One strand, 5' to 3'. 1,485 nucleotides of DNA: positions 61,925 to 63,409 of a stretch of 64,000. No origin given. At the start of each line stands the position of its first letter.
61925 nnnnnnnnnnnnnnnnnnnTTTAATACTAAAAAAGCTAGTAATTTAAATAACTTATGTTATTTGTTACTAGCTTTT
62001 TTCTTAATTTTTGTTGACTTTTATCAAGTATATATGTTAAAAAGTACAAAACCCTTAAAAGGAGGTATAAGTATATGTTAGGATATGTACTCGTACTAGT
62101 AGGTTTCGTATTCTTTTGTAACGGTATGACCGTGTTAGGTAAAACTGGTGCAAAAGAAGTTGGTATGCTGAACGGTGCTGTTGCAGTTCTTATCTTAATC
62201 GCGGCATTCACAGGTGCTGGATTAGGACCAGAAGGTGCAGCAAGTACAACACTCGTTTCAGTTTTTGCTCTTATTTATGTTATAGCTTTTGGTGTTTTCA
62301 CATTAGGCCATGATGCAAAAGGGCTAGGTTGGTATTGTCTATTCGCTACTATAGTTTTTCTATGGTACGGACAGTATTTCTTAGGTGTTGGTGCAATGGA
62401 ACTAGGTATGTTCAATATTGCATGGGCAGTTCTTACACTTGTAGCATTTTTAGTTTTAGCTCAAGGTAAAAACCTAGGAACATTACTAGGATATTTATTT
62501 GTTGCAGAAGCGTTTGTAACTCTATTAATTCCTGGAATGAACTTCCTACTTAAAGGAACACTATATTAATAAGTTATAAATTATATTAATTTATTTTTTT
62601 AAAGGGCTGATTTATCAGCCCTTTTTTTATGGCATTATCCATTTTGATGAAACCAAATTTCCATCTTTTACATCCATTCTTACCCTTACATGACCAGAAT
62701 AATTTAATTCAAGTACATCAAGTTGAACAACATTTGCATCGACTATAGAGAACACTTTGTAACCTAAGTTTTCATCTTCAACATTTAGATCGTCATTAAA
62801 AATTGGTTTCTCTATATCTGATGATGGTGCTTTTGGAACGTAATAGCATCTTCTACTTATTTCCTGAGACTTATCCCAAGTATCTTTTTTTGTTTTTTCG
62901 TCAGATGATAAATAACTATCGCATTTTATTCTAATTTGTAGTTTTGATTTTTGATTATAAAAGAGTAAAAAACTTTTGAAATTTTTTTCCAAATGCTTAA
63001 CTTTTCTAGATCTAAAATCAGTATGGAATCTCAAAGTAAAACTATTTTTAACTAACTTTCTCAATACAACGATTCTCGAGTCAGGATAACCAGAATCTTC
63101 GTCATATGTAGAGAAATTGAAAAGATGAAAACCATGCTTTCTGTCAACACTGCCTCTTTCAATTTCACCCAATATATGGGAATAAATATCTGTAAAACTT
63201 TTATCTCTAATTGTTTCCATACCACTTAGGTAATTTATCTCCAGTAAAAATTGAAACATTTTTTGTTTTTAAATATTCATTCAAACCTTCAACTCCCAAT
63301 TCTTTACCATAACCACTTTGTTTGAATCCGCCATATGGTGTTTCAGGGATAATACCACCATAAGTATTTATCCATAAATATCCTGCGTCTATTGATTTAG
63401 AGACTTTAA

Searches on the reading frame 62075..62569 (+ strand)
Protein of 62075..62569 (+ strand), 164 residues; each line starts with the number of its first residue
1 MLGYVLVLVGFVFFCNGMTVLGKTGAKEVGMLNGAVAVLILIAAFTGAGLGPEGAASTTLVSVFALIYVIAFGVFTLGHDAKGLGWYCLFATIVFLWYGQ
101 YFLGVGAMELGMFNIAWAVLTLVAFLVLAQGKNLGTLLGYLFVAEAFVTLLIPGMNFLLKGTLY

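Call 20: search_protein_families(library=ncbifam, proteins=[window:62075-62569:+], max_evalue=0.001)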
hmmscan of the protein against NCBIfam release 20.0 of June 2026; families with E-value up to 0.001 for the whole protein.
window:62075-62569:+ (164 aa): 0 families

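Call 42: search_protein_families(library=pfam, proteins=[window:62075-62569:+], max_evalue=0.1)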
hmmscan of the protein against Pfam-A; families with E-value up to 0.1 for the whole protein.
window:62075-62569:+ (164 aa): 1 family
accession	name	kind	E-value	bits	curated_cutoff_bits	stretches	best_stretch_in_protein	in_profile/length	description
PF02293.20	AmiS_UreI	-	6.9e-23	82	25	1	1-158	1-163/166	AmiS/UreI family transporter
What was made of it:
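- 62075..62569 (+): AmiS/UreI-family channel; co-duplicated with the ADC pair in other Dadabacteria. Pfam 82 bits (call 42).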

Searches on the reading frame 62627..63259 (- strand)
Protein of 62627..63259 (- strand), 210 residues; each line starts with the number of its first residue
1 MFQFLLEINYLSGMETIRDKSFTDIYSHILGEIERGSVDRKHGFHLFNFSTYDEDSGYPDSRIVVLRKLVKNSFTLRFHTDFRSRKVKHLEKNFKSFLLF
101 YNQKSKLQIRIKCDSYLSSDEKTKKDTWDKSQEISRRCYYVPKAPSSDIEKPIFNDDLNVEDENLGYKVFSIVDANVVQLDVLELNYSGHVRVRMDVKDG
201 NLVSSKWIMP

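Call 20: search_protein_families(library=ncbifam, proteins=[window:62627-63259:-], max_evalue=0.001)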
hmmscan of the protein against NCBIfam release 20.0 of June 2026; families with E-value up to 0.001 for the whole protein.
window:62627-63259:- (210 aa): 3 families
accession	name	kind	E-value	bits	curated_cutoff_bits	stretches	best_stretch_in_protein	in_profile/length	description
TIGR04026.2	PPOX_FMN_cyano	equivalog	3.2e-11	43.5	220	1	48-200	25-181/191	Npun_F5749 family FMN-dependent PPOX-type flavoprotein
TIGR00558.3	pdxH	equivalog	3.1e-08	33.4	180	1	48-123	25-97/190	pyridoxamine 5'-phosphate oxidase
NF004231.0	PRK05679.1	subfamily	8.1e-07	28.7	129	1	50-124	51-122/213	pyridoxal 5'-phosphate synthase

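Call 42: search_protein_families(library=pfam, proteins=[window:62627-63259:-], max_evalue=0.1)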
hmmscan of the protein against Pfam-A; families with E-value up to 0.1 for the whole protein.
window:62627-63259:- (210 aa): 4 families
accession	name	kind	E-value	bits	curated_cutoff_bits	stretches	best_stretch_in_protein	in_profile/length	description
PF12766.13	Pyridox_oxase_2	-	5.6e-13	49.8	26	1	39-113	16-94/100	Pyridoxamine 5'-phosphate oxidase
PF01243.27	PNPOx_N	-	4.1e-07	30.8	28.1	1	44-135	12-93/120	Pyridoxamine 5'-phosphate oxidase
PF16242.11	Pyrid_ox_like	-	0.036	14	28.8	1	74-131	41-98/149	Pyridoxamine 5'-phosphate oxidase like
PF08489.16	TiaS_FLD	-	0.059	13.9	21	1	97-146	22-74/116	TiaS FLD domain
